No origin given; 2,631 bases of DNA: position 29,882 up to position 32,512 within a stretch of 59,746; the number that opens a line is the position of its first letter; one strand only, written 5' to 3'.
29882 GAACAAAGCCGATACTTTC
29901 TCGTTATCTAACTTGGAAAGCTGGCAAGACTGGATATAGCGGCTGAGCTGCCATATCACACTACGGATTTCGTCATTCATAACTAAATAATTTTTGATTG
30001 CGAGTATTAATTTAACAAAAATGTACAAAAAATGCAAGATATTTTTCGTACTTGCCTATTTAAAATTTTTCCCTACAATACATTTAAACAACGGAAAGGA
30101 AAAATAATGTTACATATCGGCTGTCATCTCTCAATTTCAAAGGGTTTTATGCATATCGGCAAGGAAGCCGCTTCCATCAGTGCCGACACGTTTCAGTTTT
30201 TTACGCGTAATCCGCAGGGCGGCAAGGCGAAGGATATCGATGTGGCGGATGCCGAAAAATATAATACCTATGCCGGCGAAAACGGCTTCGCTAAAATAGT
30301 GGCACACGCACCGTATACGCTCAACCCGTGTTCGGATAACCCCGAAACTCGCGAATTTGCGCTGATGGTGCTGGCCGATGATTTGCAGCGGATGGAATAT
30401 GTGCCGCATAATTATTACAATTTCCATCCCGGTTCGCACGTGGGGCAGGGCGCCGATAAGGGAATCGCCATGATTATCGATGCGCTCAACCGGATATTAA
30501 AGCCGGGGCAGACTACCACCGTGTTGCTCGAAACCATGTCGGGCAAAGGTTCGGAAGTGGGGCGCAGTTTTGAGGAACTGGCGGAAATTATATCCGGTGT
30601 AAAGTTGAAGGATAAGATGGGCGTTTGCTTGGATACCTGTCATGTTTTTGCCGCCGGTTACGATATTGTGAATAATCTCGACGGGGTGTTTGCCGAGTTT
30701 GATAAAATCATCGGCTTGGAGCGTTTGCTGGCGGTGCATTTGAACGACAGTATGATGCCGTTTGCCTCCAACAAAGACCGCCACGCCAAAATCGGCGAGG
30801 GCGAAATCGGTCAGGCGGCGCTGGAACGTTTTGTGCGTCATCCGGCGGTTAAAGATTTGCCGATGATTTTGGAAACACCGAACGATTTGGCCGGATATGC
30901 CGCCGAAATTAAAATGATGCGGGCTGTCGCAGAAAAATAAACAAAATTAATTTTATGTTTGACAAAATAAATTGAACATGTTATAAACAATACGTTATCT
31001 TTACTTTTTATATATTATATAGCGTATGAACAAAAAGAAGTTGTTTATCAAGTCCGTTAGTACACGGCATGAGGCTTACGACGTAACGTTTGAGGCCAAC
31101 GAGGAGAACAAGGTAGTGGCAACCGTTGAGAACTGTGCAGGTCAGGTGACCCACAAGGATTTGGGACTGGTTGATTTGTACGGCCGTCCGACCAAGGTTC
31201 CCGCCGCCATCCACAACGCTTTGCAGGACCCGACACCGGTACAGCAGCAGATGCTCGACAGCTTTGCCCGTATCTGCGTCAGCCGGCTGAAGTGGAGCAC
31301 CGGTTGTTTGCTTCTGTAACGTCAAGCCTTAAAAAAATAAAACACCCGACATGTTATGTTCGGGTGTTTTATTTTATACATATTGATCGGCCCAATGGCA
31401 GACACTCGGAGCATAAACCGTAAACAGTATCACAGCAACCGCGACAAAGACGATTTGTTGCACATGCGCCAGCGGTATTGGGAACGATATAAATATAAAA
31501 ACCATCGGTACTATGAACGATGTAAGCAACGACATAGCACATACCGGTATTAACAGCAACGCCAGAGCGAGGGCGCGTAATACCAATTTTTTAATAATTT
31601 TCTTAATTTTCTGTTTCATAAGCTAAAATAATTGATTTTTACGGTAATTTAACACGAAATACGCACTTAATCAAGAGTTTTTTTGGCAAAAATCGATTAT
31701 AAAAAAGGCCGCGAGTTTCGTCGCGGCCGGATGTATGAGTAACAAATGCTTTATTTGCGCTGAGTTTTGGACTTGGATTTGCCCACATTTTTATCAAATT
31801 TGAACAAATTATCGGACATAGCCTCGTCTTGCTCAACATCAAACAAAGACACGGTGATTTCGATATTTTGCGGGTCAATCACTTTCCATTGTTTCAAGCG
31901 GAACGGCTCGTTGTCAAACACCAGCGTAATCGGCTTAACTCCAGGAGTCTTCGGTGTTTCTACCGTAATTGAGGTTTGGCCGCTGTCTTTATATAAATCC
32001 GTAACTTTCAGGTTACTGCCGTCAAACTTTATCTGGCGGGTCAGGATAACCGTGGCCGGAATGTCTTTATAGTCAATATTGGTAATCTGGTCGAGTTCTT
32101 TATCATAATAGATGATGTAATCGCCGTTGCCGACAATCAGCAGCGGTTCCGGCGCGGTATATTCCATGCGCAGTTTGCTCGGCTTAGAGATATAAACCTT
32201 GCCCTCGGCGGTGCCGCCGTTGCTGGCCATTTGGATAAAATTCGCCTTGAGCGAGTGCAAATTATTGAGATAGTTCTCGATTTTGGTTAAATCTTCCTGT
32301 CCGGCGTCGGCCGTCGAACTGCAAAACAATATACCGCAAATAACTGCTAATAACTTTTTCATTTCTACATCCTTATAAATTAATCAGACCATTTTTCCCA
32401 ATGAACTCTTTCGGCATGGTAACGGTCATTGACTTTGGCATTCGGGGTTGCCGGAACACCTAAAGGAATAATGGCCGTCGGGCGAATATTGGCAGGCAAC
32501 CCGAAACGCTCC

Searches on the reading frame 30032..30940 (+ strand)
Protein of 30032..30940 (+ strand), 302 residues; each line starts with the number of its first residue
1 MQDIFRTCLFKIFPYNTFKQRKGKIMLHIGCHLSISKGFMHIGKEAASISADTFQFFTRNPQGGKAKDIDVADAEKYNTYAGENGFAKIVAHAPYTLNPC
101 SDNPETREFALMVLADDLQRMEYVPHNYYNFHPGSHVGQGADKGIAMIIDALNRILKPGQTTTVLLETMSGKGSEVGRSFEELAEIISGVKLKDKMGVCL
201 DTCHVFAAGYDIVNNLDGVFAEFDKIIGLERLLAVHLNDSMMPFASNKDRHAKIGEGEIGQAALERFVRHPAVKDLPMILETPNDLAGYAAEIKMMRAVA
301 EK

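Call 76: search_protein_families(library=pfam, proteins=[window:30032-30940:+], max_evalue=0.00001)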
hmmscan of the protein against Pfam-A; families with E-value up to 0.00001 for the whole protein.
window:30032-30940:+ (302 aa): 1 family
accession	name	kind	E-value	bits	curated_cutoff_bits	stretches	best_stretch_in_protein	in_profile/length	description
PF01261.30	AP_endonuc_2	-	3.7e-50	171.4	31.1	1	45-298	3-248/249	Xylose isomerase-like TIM barrel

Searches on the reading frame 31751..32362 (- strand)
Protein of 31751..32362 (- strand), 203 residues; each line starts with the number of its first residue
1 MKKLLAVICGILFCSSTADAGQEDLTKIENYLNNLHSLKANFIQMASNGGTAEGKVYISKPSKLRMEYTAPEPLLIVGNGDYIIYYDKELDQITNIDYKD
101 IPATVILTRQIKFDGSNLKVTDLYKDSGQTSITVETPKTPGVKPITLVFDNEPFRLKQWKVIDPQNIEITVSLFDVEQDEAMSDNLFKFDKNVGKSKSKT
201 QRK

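Call 76: search_protein_families(library=pfam, proteins=[window:31751-32362:-], max_evalue=0.00001)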
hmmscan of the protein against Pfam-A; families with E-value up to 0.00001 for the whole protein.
window:31751-32362:- (203 aa): 1 family
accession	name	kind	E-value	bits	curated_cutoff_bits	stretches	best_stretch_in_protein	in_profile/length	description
PF03548.22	LolA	-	1.8e-26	93.3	23.6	1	34-190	2-165/165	Outer membrane lipoprotein carrier protein LolA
